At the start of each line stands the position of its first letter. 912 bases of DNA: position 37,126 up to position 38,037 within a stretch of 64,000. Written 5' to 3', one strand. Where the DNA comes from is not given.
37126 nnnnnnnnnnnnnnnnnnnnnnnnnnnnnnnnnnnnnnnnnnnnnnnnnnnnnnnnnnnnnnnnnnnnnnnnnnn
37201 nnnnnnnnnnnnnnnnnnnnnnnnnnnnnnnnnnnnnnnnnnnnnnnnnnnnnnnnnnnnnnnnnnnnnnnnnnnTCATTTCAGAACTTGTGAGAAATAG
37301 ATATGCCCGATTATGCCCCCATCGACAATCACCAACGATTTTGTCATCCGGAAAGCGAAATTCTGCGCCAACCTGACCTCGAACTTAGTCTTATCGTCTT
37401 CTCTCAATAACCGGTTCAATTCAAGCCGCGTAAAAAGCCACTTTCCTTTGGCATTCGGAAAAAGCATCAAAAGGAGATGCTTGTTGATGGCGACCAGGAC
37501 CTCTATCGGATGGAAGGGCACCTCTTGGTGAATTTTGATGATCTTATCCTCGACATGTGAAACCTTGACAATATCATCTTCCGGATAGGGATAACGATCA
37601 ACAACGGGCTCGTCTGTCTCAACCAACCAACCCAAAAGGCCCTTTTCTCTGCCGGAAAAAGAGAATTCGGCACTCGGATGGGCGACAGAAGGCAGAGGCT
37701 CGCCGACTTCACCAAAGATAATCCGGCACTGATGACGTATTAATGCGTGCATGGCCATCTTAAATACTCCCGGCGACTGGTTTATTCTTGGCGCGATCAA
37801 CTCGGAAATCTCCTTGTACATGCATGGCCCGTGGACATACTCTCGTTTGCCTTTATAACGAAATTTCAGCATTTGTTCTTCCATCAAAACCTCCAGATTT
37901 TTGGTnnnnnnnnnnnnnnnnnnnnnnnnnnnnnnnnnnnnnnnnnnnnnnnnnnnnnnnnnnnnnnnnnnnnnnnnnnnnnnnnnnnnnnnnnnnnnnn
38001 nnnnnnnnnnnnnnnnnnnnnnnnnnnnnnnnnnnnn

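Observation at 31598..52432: Pseudaminic-acid-type pathway with an embedded ACP / KAS-III / LpxD-like acylation module and unusual tailoring enzymes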

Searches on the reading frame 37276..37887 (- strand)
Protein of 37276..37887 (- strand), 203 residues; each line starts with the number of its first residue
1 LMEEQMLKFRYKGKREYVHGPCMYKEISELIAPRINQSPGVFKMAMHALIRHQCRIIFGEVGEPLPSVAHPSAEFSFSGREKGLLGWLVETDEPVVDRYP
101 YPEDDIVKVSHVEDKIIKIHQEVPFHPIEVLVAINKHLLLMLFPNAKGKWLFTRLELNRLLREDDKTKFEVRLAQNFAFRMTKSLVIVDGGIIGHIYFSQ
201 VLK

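Call 5: search_protein_families(library=pfam, proteins=[window:37276-37887:-], max_evalue=0.001)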
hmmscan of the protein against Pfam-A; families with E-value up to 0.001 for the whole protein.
window:37276-37887:- (203 aa): 0 families

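Call 7: search_protein_families(library=ncbifam, proteins=[window:37276-37887:-], max_evalue=0.00001)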
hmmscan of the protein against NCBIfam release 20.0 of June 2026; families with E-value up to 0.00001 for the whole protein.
window:37276-37887:- (203 aa): 0 families

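Call 24: search_solved_structures(query=window:37276-37887:-, max_evalue=10)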
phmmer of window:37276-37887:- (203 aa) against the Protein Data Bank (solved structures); distinct sequences matched with E-value up to 10: 8.
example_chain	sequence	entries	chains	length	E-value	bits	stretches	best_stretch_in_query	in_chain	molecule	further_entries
8prj_A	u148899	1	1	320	1.9e-07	34.4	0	130-153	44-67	v31Bagel8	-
8prs_A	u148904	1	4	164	0.00072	22.7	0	130-153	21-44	nvBagel4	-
8pra_A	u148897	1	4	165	0.028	17.5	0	130-153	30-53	Cell surface protein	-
3vor_A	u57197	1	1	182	0.29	14.2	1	42-98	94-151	CFA/III pilin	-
3s0t_A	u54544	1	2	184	0.3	14.2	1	42-98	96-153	CFA/III pilin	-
8pro_A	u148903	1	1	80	0.36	13.9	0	130-153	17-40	Cell surface protein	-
9iuf_A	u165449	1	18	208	0.36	13.9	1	42-98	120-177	CFA/III pilin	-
8prd_A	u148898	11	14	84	0.42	13.7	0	130-153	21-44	Cell surface protein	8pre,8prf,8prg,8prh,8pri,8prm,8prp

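Call 34: find_homologous_proteins(query=window:37276-37887:-)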
Query window:37276-37887:- (203 aa): 5 proteins with E <= 0.001 among 98 candidates.
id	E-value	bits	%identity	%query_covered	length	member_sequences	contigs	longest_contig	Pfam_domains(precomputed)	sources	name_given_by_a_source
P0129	3.2e-132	457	100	100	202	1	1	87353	-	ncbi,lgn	-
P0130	2.4e-42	163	43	97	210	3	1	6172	-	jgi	jgi:hypothetical protein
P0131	2.3e-41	160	42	96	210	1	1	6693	-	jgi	jgi:hypothetical protein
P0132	9.5e-41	158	43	96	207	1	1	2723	-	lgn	-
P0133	4.3e-36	143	39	96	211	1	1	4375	-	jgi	jgi:hypothetical protein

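Call 40: predict_structure(alignment_id=A3)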
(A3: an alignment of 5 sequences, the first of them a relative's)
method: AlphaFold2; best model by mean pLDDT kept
length: 202 residues; sequences in the alignment: 5
mean_pLDDT: 73.0   pTM: 0.74
mean pLDDT of the five models: 73.0, 56.2, 53.5, 38.2, 38.1
residues with pLDDT >= 90: 19; 70-90: 98; 50-70: 71; < 50: 14
segments of 3 or more residues with pLDDT < 50: 11-17, 95-98
pLDDT, mean of each block of 10 residues (from residue 1): 65 51 77 62 58 70 62 62 66 54 84 86 86 87 69 81 90 80 91 84 57
secondary structure, 60 per line:
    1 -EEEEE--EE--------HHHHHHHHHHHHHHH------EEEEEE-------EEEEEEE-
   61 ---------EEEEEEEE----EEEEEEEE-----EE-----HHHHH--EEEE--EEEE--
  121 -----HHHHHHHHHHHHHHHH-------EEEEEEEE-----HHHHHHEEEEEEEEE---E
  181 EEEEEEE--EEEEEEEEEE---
elements in order: E2-6 H19-33 E40-45 E53-59 E70-77 E82-89 H102-106 E109-112 E115-118 H126-141 E149-156 H162-167 E168-176 E180-187 E190-199

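Call 82: search_protein_representatives(alignment_id=A3)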
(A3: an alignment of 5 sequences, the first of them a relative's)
Query: 5 sequences, 210 profile positions. Proteins with E-value up to 0.001 (for the whole library): 1374; up to 1e-10: 975; up to 1e-30: 178. The best 150 are listed.
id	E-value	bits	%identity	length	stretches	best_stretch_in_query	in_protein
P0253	7.7e-100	348.9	-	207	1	4-209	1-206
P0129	3.0e-92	324.2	-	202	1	8-209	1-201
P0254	4.3e-73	261.6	-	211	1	4-209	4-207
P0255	7.0e-71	254.3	-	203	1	9-209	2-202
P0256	8.0e-68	244.3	-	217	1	7-208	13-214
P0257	4.2e-62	225.6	-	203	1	8-209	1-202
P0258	9.0e-62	224.6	-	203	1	9-209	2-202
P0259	5.3e-61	222.1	-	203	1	8-209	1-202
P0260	2.8e-60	219.7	-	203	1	11-209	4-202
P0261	1.4e-58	214.1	-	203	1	9-208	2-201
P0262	8.1e-57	208.4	-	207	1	4-208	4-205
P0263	1.2e-56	207.8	-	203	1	10-208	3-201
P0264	1.5e-56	207.5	-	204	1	10-208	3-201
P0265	1.8e-56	207.2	-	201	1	9-207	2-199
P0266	9.0e-56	205.0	-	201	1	8-207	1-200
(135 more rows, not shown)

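Call 84: search_protein_families(library=pfam, alignment_id=A5, max_evalue=0.1)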
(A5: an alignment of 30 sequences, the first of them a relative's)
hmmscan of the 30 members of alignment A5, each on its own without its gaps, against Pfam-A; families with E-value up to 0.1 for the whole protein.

A. member 1, P0129 (202 aa): 0 families

B. families by the number of members that match (of 30 scanned): 4 families
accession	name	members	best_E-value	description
PF16140.10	DUF4848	1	0.002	Domain of unknown function (DUF4848)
PF14834.11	GST_C_4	1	0.013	Glutathione S-transferase, C-terminal domain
PF18553.7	PheRS_DBD3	1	0.027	PheRS DNA binding domain 3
PF19342.4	MGP3_C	1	0.085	MGP3 C-terminal domain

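Call 85: search_solved_structures(query=A5, max_evalue=10)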
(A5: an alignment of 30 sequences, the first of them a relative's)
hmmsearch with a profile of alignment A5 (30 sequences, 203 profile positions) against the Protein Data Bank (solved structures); distinct sequences matched with E-value up to 10: 1.
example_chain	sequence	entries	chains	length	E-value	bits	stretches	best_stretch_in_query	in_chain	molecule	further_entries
2qfc_A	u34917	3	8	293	0.048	16.5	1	18-112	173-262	PlcR protein | Transcriptional activator PlcR protein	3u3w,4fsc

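Call 95: fold_search(model_id=the predicted structure, library=pdb)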
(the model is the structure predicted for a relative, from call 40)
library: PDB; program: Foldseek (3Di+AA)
matches with E <= 10: 1042; with E <= 0.001: 32
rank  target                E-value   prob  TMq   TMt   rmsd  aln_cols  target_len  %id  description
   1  4r9z_A                7.4e-06  1.00  0.41  0.36  13.9       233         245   11  Mycobacterium avium subs paratuberculosis tesB protein MAP1729c (released 2014-10-08)
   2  5hst_A                1.3e-05  1.00  0.45  0.37  12.5       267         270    9  Crystal structure of the dehydratase domain of MlnB from Bacillus amyloliquefaciens (released 2017-02-01)
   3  5bp3_B                4.1e-05  1.00  0.41  0.32  13.2       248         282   10  Dehydratase domain (DH) of a mycocerosic acid synthase-like (MAS-like) PKS, crystal form 2 (released 2016-03-09)
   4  6k97_A                4.3e-05  1.00  0.40  0.32  12.8       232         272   11  Crystal structure of fusion DH domain (released 2019-11-27)
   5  5j6o                  7.8e-05  1.00  0.45  0.36  12.5       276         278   10  Crystal structure of a trans-AT PKS dehydratase domain of C0ZGQ7 from Brevibacillus brevis (released 2017-05-24)
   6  5e1v_A                9.7e-05  1.00  0.47  0.38  12.8       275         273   10  Crystal structure of a monomeric dehydratase domain from a trans AT polyketide synthase split module (released 2016-10-12)
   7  6k97_B                1.0e-04  1.00  0.41  0.34  11.1       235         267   11  Crystal structure of fusion DH domain (released 2019-11-27)
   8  3kg7_B                1.1e-04  1.00  0.46  0.36  12.4       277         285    9  Dehydratase domain from CurH module of Curacin polyketide synthase (released 2010-01-19)
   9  5tz5_B                1.2e-04  1.00  0.39  0.31  12.5       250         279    8  Crystal Structure of CurK Dehydratase H996F Inactive Mutant (released 2017-01-11)
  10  3kg7_C                1.5e-04  1.00  0.42  0.32  13.1       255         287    9  Dehydratase domain from CurH module of Curacin polyketide synthase (released 2010-01-19)
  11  5tz5_A                2.5e-04  1.00  0.41  0.32  14.2       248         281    7  Crystal Structure of CurK Dehydratase H996F Inactive Mutant (released 2017-01-11)
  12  5bp4_F                2.5e-04  1.00  0.42  0.11  13.2       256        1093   10  Modifying region (DH-ER-KR) of a mycocerosic acid synthase-like (MAS-like) PKS (released 2016-03-09)
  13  3kg7_A                2.5e-04  1.00  0.42  0.32  13.2       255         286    9  Dehydratase domain from CurH module of Curacin polyketide synthase (released 2010-01-19)
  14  3kg9_A                3.1e-04  1.00  0.40  0.31  14.3       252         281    7  Dehydratase domain from CurK module of Curacin polyketide synthase (released 2010-01-19)
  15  5kbz_B                3.1e-04  1.00  0.39  0.28  12.7       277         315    9  Structure of the PksA Product Template domain in complex with a phosphopantetheine mimetic (released 2017-05-10)
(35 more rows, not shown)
